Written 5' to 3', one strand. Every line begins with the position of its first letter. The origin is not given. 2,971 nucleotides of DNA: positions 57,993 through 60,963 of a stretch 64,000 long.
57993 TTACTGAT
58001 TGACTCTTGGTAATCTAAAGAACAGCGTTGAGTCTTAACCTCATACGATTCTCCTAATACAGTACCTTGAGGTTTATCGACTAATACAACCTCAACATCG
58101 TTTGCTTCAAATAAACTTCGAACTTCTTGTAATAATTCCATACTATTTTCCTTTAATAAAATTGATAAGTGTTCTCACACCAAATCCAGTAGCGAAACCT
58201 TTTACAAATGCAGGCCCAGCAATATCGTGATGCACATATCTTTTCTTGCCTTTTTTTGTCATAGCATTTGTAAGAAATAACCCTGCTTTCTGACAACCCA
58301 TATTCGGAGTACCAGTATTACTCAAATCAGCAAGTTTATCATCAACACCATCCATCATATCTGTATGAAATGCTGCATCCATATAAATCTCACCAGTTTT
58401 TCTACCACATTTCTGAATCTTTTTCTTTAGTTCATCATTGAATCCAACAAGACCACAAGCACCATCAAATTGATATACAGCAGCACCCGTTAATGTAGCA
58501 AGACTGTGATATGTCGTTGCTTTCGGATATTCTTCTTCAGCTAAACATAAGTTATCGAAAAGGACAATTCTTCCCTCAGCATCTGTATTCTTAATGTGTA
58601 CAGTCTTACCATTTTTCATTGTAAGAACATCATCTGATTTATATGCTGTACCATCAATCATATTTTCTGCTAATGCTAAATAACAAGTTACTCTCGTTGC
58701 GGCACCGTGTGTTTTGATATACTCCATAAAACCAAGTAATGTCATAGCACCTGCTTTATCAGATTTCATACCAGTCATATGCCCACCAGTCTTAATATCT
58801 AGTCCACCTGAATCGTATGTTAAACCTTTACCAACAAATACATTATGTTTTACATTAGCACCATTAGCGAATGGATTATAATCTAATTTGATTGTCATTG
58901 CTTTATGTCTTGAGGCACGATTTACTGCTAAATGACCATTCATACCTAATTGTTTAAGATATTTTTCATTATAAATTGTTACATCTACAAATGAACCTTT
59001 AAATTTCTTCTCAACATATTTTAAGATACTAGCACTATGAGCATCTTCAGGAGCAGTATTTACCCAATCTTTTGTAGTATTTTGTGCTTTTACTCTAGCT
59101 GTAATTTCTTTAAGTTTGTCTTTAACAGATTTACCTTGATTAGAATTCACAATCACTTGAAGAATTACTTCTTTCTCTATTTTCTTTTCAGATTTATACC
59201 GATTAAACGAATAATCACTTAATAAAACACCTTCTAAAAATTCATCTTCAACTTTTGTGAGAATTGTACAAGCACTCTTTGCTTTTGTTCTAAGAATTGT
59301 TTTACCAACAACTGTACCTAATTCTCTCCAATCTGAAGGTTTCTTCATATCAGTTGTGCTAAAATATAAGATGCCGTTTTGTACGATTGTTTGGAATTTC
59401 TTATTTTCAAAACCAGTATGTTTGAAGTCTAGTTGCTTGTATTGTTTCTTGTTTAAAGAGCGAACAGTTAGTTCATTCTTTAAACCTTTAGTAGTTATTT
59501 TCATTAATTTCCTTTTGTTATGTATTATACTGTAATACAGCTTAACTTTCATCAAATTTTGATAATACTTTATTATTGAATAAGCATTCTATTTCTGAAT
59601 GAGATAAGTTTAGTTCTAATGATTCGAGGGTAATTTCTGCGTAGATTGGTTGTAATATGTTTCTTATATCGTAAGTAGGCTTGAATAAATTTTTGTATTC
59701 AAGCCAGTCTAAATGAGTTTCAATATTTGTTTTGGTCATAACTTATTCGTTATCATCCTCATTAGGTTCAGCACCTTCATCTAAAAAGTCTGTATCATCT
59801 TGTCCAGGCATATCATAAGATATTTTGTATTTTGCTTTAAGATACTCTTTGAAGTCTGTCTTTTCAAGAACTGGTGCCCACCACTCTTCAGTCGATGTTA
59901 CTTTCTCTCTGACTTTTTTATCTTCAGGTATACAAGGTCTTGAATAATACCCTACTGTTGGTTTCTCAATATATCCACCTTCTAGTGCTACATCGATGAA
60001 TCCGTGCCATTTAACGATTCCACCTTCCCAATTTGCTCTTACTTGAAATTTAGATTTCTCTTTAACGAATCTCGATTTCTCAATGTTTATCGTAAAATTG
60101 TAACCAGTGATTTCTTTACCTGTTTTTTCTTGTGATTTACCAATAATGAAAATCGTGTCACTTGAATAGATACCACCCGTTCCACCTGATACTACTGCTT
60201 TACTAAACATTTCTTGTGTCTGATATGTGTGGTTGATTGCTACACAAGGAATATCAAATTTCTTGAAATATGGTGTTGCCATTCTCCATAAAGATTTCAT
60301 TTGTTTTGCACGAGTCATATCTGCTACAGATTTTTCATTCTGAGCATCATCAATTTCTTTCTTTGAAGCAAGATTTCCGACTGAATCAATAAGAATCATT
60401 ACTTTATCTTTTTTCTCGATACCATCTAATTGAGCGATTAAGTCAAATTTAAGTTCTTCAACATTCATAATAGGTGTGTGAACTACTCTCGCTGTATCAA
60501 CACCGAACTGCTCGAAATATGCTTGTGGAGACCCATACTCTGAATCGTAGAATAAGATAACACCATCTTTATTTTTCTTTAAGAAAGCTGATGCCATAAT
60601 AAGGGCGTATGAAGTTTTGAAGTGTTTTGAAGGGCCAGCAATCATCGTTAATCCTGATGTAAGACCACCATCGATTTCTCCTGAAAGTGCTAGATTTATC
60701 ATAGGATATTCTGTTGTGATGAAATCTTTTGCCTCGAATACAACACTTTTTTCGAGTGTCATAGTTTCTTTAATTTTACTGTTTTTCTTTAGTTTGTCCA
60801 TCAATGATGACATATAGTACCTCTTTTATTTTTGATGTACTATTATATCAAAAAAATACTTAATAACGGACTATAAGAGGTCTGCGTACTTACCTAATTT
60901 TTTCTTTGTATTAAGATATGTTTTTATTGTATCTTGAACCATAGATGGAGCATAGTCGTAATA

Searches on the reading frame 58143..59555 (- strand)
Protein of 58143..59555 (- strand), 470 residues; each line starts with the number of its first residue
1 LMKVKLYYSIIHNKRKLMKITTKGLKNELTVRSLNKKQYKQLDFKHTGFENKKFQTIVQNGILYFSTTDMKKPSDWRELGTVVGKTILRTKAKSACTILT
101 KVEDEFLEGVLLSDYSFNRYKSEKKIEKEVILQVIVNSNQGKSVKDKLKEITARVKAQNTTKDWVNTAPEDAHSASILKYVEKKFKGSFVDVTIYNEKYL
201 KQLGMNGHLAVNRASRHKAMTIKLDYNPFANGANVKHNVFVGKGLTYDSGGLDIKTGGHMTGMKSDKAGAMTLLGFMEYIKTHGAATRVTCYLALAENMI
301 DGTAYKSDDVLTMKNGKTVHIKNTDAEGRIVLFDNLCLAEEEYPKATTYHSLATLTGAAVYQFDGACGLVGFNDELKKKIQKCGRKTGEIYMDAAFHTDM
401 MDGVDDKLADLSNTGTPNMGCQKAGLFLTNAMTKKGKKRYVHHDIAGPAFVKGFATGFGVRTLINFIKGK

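Call 15: search_protein_families(library=pfam, proteins=[window:58143-59555:-], max_evalue=0.01)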
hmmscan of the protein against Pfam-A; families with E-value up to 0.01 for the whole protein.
window:58143-59555:- (470 aa): 2 families
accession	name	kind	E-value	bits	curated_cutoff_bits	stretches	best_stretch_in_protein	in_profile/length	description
PF00883.26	Peptidase_M17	-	1.6e-80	271.1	25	1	159-464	1-310/310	Cytosol aminopeptidase family, catalytic domain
PF02789.23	Peptidase_M17_N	-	0.0029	17.9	23.4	1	73-124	68-129/129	Cytosol aminopeptidase family, N-terminal domain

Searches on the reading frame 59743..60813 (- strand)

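Call 15: search_protein_families(library=pfam, proteins=[window:59743-60813:-], max_evalue=0.01)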
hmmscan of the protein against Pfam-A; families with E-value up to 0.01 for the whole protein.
window:59743-60813:- (356 aa): 2 families
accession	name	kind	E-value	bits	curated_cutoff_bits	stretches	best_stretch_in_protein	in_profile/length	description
PF00154.27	RecA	-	4.4e-08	33.3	27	1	31-250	32-245/262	recA bacterial DNA recombination protein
PF21134.2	T4_UVSX_C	-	6.2e-07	29.9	27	1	270-323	2-63/65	Bacteriophage T4, Recombination and repair protein, C-terminal domain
